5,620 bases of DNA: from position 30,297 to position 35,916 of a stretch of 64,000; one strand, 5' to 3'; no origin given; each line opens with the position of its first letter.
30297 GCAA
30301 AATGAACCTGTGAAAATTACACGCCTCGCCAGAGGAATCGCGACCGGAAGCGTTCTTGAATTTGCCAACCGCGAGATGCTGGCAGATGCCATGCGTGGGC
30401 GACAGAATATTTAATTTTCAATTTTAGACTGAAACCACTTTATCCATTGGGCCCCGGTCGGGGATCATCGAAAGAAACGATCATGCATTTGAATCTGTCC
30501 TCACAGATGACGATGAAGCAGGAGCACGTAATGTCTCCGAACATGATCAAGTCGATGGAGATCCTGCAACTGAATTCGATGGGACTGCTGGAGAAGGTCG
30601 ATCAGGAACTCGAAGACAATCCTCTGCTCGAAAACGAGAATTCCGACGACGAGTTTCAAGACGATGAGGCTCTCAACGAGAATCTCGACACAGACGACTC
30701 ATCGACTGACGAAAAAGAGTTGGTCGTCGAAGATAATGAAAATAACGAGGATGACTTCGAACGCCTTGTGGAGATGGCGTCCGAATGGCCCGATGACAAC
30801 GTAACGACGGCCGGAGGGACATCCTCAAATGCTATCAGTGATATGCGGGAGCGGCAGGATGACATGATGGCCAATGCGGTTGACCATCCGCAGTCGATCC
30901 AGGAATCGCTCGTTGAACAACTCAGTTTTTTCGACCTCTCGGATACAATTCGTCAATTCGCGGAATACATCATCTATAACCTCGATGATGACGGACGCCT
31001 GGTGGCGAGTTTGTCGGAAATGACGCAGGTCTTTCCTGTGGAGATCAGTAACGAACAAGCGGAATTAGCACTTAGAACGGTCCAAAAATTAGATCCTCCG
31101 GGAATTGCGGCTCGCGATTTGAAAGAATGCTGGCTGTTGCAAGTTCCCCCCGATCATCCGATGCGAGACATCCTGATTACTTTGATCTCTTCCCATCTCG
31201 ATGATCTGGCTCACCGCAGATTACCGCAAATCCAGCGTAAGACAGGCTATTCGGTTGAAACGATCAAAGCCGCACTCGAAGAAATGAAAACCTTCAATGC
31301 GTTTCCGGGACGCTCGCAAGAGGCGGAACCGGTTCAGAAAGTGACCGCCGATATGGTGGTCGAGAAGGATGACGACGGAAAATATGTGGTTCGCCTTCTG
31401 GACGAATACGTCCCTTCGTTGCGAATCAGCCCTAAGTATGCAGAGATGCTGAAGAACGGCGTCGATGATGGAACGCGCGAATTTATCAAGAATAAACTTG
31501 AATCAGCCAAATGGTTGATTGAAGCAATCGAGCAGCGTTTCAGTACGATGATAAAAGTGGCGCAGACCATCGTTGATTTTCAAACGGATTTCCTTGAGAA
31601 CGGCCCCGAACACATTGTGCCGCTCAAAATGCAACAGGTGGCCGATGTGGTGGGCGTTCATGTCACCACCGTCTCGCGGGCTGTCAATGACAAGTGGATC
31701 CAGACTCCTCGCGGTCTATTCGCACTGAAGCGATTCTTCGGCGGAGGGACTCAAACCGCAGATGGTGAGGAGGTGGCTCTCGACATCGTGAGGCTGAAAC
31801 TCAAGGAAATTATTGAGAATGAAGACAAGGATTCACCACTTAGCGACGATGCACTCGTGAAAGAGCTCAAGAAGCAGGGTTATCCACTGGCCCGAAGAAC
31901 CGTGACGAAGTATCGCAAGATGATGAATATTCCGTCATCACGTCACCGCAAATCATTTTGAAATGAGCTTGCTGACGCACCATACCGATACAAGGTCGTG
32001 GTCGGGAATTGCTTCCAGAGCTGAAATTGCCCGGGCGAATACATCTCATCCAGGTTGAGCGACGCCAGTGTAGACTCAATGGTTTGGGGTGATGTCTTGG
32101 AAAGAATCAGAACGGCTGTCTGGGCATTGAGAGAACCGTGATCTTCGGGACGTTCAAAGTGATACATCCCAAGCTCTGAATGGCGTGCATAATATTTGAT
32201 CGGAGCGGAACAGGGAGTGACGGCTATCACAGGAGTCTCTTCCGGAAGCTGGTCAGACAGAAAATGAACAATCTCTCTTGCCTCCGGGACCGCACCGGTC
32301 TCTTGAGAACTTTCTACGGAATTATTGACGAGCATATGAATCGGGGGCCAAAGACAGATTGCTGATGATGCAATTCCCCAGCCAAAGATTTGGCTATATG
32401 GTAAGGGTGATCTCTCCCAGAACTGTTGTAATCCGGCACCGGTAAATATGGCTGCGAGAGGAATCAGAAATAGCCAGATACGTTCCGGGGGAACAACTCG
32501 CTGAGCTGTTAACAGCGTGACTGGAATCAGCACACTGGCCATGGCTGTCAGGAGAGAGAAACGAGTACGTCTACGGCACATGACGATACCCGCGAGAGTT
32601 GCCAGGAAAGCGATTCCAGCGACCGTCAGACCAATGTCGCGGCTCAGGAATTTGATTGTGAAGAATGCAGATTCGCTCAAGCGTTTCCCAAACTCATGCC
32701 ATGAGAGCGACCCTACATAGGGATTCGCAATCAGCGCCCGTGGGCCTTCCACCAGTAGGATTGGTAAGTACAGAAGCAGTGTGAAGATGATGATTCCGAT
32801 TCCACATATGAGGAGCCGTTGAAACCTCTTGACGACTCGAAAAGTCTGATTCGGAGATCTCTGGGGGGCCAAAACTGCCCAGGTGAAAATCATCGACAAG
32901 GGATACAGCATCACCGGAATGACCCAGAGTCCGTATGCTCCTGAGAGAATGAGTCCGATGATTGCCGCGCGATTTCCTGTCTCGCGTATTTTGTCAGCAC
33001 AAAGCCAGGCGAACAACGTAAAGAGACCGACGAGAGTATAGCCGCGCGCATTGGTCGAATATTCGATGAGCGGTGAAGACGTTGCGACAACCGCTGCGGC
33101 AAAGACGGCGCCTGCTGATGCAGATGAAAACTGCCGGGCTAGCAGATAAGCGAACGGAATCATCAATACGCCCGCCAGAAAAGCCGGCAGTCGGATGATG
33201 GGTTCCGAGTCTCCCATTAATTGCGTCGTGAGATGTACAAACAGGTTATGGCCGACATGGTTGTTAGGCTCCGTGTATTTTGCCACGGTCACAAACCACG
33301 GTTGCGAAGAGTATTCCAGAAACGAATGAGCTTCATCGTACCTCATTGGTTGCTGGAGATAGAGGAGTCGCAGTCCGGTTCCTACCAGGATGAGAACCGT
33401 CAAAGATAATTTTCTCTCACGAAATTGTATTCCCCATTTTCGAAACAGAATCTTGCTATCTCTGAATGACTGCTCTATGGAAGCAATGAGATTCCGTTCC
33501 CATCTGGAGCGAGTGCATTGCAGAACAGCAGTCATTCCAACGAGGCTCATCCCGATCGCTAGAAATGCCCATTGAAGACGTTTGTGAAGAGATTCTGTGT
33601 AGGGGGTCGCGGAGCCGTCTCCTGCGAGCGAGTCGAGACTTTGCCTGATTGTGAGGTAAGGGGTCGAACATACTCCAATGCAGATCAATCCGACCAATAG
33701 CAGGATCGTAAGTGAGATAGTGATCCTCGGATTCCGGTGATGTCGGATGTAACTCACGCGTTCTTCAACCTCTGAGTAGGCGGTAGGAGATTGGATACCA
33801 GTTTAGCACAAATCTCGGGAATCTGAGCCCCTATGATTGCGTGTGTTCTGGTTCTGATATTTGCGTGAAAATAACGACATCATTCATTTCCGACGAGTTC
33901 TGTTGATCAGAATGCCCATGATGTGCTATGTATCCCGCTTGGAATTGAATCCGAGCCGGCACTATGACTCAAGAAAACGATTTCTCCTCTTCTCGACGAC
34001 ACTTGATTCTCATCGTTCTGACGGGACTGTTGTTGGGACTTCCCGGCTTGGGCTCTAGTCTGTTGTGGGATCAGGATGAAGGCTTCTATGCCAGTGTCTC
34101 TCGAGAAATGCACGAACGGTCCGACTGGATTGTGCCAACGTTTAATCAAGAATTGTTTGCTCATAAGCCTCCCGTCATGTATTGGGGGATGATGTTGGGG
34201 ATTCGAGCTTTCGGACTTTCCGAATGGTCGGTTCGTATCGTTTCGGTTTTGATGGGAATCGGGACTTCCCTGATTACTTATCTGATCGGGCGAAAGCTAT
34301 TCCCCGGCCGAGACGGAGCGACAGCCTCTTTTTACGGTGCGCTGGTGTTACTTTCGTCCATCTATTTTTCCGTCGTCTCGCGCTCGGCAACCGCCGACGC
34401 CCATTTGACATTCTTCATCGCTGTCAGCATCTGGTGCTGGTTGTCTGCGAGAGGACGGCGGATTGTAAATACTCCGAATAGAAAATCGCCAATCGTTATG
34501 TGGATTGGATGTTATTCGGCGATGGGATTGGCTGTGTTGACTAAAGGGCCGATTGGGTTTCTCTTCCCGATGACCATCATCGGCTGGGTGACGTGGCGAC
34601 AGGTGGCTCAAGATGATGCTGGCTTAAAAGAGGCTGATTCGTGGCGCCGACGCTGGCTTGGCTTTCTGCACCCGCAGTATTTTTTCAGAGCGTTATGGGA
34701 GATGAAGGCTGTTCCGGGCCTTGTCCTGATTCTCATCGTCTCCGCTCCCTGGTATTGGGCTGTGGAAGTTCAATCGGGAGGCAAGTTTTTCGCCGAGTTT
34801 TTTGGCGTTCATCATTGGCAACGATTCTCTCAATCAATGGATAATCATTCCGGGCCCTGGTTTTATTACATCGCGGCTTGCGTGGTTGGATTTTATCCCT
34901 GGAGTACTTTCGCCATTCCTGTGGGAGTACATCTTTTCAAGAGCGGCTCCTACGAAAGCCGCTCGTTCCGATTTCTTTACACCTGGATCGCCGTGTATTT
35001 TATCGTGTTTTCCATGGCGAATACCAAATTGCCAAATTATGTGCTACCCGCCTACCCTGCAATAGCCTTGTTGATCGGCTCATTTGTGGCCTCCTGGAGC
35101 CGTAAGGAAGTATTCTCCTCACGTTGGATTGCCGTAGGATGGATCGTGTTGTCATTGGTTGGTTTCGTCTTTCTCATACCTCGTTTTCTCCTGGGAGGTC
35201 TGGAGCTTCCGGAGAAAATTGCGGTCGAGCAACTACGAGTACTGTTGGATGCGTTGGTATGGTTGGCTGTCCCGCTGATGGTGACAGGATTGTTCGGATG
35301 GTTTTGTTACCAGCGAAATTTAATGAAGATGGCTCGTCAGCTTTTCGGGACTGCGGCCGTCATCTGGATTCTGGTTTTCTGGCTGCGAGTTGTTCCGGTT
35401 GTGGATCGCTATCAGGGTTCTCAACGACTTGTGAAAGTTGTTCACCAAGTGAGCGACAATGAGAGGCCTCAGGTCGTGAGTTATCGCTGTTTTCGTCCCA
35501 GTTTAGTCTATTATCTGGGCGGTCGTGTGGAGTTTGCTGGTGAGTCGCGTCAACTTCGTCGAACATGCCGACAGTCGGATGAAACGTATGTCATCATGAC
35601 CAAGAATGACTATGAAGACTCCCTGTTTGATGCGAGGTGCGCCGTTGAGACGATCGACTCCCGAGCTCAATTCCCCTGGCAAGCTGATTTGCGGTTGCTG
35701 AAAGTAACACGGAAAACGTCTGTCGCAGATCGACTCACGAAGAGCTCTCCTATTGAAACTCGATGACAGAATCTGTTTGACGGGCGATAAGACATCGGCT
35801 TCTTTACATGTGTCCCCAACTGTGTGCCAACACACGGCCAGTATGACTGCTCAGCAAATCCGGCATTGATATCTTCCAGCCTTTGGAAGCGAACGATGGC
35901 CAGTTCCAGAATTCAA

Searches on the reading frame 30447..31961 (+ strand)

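Call 71: search_protein_families(library=pfam, proteins=[window:30447-31961:+], max_evalue=0.00001)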
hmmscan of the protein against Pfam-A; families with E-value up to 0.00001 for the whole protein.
window:30447-31961:+ (504 aa): 3 families
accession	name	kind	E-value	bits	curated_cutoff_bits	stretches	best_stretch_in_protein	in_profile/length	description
PF04552.19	Sigma54_DBD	-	2.8e-61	206.4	22.8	1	345-502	2-159/160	Sigma-54, DNA binding domain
PF04963.19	Sigma54_CBD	-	1.2e-46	159.2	22.9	1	142-331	3-185/185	Sigma-54 factor, core binding domain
PF00309.25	Sigma54_AID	-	2.8e-12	46.7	23.8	1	20-62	3-45/46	Sigma-54 factor, Activator interacting domain (AID)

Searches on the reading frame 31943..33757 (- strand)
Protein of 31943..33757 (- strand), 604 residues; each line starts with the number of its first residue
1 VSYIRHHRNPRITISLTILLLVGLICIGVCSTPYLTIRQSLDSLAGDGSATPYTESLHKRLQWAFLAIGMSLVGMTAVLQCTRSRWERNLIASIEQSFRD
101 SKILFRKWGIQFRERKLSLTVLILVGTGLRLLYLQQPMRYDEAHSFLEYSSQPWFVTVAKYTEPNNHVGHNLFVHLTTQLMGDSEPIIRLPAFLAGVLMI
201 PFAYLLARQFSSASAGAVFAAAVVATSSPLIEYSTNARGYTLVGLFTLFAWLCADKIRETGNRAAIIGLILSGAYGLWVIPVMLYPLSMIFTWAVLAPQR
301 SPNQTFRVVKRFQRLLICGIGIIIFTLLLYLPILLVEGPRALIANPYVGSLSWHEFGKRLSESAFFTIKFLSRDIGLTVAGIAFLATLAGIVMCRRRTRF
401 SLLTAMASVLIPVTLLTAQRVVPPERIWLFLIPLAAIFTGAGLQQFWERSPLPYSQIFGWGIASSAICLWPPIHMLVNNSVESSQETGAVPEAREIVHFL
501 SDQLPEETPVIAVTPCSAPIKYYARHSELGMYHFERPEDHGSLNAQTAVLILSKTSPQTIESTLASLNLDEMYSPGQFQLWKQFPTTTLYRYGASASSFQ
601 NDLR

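Call 71: search_protein_families(library=pfam, proteins=[window:31943-33757:-], max_evalue=0.00001)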
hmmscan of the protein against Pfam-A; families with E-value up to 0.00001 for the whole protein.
window:31943-33757:- (604 aa): 1 family
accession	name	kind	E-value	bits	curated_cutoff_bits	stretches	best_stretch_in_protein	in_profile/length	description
PF13231.12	PMT_2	-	1.1e-06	29.3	26.1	1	171-302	7-137/160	Dolichyl-phosphate-mannose-protein mannosyltransferase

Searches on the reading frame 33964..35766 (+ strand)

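Call 71: search_protein_families(library=pfam, proteins=[window:33964-35766:+], max_evalue=0.00001)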
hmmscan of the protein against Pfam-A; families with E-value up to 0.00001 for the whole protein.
window:33964-35766:+ (600 aa): 1 family
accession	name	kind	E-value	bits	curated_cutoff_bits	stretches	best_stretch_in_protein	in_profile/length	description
PF13231.12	PMT_2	-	2.2e-17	64.2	26.1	1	67-211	1-131/160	Dolichyl-phosphate-mannose-protein mannosyltransferase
